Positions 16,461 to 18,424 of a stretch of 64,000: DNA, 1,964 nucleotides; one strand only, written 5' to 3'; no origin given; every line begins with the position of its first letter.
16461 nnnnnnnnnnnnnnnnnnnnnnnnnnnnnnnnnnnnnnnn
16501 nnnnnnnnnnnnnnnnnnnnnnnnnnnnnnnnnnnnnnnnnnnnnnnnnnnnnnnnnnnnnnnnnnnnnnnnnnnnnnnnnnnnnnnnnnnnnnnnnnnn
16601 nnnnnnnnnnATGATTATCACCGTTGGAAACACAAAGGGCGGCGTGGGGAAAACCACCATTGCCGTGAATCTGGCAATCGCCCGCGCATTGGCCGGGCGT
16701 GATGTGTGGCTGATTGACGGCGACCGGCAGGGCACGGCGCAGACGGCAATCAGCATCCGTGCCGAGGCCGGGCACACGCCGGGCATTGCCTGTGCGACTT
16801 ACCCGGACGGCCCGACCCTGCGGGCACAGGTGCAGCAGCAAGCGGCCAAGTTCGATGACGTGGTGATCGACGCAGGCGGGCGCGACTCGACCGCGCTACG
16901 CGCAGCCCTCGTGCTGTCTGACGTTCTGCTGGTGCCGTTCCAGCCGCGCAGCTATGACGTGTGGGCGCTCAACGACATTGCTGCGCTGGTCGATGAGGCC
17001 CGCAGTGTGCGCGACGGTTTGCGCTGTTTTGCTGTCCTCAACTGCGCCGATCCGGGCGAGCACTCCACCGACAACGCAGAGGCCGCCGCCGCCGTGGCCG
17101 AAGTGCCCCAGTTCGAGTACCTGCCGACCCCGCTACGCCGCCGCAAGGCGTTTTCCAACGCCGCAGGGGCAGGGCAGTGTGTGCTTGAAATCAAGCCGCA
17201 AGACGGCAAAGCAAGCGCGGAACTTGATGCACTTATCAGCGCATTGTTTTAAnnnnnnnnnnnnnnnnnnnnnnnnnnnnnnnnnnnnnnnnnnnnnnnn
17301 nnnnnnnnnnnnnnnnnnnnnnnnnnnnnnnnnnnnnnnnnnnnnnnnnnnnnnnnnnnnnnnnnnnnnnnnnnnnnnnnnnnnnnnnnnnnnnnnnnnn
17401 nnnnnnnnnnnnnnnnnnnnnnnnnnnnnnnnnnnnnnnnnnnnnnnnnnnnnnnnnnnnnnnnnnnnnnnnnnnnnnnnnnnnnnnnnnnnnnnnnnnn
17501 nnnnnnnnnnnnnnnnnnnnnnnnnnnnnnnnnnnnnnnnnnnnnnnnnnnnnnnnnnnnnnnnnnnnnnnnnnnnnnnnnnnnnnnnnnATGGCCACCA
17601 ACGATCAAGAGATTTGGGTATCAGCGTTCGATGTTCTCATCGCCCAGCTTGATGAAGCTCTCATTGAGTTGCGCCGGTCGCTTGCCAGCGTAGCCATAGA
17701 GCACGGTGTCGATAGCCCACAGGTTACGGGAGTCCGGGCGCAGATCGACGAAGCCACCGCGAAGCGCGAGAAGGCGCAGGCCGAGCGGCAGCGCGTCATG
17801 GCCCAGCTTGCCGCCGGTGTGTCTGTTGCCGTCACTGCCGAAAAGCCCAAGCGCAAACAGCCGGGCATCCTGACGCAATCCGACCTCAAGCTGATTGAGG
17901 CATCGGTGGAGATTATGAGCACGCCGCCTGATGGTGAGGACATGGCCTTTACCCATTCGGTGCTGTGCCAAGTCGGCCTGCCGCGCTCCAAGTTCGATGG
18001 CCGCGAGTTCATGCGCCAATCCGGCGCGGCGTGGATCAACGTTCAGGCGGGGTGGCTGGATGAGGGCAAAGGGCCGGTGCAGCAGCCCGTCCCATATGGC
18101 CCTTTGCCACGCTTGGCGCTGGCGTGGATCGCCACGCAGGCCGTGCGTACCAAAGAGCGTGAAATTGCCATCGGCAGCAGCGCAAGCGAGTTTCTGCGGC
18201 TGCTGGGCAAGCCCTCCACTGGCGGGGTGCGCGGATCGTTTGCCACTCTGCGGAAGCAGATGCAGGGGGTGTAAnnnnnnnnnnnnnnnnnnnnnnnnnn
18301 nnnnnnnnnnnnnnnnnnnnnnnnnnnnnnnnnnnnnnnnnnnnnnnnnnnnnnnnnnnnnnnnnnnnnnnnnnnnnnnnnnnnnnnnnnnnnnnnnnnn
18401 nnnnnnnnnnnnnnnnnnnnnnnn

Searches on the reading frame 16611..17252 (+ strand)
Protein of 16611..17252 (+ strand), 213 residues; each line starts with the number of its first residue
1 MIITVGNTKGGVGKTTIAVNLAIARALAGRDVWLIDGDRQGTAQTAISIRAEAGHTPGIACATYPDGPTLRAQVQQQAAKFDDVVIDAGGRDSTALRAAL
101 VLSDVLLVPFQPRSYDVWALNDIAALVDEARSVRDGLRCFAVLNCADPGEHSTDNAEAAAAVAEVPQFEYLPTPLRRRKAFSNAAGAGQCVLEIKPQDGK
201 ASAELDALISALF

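Call 39: search_protein_families(library=pfam, proteins=[window:16611-17252:+], max_evalue=0.001)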
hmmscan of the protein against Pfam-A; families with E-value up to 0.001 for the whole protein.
window:16611-17252:+ (213 aa): 5 families
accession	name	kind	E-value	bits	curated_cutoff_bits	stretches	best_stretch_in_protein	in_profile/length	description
PF13614.12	AAA_31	-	2.9e-17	63.6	27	1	2-52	3-53/177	AAA domain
PF01656.29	CbiA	-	1.1e-13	51.6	25.4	1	3-188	1-122/125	CobQ/CobB/MinD/ParA nucleotide binding domain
PF09140.17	MipZ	-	1.8e-11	44.3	20.7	1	2-59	2-60/262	ATPase MipZ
PF10609.15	ParA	-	2.6e-07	30.8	27.1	1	2-44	5-47/246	NUBPL iron-transfer P-loop NTPase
PF07015.17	VirC1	-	4.8e-05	23.2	24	1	2-191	3-192/231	VirC1 protein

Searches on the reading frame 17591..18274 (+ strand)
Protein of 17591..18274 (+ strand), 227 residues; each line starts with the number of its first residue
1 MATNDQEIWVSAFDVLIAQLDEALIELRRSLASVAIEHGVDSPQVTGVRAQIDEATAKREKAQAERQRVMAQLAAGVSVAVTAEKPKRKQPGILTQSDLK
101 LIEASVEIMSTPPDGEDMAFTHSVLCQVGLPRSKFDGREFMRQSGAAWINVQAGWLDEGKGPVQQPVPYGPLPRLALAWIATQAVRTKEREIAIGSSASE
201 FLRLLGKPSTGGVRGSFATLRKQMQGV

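Call 39: search_protein_families(library=pfam, proteins=[window:17591-18274:+], max_evalue=0.001)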
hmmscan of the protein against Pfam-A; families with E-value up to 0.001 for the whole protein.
window:17591-18274:+ (227 aa): 1 family
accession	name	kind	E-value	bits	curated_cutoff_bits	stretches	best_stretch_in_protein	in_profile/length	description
PF04796.18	RepA_C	-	1.5e-07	32.3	26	1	167-225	1-73/181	Plasmid encoded RepA protein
